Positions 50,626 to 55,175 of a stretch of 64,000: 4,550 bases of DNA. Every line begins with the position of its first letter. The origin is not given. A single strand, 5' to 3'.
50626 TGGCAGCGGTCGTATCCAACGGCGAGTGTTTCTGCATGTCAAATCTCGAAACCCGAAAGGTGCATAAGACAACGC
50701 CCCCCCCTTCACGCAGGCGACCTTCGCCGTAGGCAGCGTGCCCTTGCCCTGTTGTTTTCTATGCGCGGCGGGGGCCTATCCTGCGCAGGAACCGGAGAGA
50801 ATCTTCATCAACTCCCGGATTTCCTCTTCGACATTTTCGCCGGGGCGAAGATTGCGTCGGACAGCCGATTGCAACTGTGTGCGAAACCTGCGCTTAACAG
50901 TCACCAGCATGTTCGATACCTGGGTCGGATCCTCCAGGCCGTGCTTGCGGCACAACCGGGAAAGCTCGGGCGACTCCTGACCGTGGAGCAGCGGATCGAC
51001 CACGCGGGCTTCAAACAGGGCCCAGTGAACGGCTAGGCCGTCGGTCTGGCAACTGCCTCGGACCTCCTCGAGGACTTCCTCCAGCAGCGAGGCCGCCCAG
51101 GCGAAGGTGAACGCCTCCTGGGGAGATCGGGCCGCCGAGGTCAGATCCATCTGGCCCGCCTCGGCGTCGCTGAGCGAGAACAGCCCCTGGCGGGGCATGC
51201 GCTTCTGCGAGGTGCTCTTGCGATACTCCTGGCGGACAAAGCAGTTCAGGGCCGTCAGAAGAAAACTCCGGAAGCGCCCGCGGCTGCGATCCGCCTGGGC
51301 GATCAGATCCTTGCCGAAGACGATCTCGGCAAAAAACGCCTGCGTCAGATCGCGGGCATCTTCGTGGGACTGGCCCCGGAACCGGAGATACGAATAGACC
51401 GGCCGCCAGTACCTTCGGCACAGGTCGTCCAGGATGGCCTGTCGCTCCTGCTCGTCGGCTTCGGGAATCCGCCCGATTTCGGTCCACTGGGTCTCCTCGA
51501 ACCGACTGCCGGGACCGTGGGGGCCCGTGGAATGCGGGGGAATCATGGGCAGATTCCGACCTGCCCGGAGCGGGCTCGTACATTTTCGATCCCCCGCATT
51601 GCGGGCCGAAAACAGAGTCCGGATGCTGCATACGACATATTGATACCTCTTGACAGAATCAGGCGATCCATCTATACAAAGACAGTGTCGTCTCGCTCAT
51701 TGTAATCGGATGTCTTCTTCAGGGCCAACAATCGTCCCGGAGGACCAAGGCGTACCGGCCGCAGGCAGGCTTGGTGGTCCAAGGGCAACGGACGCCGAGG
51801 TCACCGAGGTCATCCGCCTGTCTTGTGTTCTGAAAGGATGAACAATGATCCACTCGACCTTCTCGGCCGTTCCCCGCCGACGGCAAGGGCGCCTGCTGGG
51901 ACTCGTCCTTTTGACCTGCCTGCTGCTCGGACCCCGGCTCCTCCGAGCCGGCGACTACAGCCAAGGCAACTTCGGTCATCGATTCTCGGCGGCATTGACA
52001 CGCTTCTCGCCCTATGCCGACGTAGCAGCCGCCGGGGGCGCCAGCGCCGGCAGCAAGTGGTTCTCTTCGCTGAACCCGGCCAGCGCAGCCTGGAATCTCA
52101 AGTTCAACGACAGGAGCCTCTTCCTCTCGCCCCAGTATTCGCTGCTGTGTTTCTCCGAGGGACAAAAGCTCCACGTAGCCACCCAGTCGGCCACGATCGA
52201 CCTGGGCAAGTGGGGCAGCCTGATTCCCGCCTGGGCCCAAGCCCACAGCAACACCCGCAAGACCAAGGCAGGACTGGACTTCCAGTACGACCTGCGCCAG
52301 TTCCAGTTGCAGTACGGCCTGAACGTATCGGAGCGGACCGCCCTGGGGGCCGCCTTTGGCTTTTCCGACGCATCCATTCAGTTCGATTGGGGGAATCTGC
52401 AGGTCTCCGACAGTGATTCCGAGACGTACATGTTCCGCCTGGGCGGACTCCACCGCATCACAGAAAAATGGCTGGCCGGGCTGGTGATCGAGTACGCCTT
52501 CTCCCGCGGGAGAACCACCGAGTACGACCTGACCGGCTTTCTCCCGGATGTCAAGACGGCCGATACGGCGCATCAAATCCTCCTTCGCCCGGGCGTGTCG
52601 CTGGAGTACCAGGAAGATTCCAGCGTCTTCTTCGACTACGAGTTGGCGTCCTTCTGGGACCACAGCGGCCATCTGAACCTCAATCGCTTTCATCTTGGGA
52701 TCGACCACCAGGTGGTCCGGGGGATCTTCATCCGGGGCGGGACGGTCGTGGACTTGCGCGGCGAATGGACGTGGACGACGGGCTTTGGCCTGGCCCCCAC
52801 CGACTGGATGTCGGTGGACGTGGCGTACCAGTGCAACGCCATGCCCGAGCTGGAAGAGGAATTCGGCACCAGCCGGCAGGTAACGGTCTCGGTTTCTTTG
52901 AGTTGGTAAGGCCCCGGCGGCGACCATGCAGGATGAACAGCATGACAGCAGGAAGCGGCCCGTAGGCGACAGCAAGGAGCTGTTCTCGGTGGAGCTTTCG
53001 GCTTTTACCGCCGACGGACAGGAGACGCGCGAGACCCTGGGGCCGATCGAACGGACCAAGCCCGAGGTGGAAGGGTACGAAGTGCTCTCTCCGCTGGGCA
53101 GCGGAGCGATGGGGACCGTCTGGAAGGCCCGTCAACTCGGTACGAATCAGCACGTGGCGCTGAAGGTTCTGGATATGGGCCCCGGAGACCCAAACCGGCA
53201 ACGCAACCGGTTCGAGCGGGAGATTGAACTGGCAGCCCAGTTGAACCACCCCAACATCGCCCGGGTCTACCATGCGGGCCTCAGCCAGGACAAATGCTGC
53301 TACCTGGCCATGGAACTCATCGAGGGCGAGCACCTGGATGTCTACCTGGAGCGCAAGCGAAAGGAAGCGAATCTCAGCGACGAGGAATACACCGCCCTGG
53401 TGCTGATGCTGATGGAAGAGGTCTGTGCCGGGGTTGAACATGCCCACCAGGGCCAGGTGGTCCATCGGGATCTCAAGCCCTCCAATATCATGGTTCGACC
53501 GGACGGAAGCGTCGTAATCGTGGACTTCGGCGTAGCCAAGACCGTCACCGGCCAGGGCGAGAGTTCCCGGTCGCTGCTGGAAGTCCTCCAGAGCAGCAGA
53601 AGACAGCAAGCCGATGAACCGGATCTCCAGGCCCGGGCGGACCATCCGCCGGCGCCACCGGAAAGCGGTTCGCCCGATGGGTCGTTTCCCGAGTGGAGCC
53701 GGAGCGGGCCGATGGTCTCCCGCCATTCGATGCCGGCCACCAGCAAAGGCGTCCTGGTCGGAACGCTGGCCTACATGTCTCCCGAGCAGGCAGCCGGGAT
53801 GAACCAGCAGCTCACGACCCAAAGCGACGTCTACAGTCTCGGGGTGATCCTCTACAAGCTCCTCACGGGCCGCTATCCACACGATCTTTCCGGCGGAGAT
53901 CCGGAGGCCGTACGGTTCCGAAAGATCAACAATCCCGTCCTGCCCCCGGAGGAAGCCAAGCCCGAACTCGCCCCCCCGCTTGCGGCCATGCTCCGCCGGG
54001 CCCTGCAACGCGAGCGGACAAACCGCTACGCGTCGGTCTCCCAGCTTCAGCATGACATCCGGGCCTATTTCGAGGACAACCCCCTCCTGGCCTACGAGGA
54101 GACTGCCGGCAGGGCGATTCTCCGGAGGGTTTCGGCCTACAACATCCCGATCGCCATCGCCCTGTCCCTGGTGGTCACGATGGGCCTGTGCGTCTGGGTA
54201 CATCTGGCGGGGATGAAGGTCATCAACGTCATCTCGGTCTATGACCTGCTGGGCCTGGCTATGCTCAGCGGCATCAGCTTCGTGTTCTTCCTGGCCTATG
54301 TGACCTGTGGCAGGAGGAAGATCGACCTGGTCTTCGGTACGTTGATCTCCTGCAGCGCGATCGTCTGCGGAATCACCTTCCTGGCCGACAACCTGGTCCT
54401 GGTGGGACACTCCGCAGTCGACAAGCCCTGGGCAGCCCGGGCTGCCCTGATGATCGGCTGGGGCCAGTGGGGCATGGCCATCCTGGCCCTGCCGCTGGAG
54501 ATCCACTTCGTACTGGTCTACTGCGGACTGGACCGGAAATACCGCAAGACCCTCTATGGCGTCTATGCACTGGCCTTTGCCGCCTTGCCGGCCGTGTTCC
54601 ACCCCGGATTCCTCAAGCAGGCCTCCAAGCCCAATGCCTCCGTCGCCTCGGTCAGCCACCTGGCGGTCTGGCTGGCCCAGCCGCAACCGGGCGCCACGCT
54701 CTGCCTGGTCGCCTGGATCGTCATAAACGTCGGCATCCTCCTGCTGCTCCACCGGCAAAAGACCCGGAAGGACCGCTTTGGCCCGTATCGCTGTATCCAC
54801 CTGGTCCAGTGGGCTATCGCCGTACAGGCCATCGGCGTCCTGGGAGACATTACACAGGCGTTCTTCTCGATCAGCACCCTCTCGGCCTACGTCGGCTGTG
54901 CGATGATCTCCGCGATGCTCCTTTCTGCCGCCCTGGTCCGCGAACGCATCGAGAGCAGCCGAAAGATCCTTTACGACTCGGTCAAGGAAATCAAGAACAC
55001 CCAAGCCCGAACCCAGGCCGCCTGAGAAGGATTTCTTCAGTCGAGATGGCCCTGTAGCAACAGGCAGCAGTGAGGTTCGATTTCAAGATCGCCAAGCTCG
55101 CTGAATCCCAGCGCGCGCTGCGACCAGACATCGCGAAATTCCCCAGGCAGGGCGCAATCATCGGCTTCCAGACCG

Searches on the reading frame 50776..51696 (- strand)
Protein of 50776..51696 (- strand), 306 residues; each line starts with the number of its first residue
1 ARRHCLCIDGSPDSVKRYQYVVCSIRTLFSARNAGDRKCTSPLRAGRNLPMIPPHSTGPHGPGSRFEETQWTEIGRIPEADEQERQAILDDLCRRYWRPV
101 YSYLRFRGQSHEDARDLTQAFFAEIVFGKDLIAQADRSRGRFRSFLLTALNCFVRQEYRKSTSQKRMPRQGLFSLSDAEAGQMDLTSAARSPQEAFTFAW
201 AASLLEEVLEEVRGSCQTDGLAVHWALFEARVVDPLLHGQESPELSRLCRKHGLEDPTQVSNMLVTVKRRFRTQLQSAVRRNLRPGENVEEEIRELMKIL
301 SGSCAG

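Call 8: search_protein_families(library=pfam, max_evalue=0.001, proteins=[window:50776-51696:-])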
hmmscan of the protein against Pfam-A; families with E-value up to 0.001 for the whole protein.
window:50776-51696:- (306 aa): 1 family
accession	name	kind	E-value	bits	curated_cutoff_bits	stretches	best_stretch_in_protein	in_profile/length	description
PF04542.20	Sigma70_r2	-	0.00085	19.5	24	0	93-161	2-68/71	Sigma-70 region 2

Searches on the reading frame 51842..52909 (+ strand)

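Call 8: search_protein_families(library=pfam, max_evalue=0.001, proteins=[window:51842-52909:+])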
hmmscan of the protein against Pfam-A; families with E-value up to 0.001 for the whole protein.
window:51842-52909:+ (355 aa): 1 family
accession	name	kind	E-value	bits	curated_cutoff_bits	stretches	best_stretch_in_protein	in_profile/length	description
PF03797.25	Autotransporter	-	1.6e-06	28.5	26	1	131-228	2-98/255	Autotransporter beta-domain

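Call 16: search_protein_families(library=ncbifam, max_evalue=0.01, proteins=[window:51842-52909:+])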
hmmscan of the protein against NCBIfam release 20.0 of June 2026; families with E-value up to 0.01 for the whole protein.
window:51842-52909:+ (355 aa): 0 families

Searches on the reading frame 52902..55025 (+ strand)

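Call 9: search_protein_families(library=pfam, max_evalue=0.001, proteins=[window:52902-55025:+])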
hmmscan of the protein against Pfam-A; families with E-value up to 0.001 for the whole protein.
window:52902-55025:+ (707 aa): 4 families
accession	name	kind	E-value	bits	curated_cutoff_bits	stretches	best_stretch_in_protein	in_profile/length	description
PF00069.31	Pkinase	-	2.2e-45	155.6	31.7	2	59-220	1-153/263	Protein kinase domain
PF07714.23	PK_Tyr_Ser-Thr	-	2.9e-30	105.9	23.1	1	62-219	4-156/258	Protein tyrosine and serine/threonine kinase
PF03109.22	ABC1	-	1.2e-08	34.9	22.9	1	134-217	144-219/244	ABC1 atypical kinase-like domain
PF01636.29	APH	-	2.5e-06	27.9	23.2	1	181-212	165-197/239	Phosphotransferase enzyme family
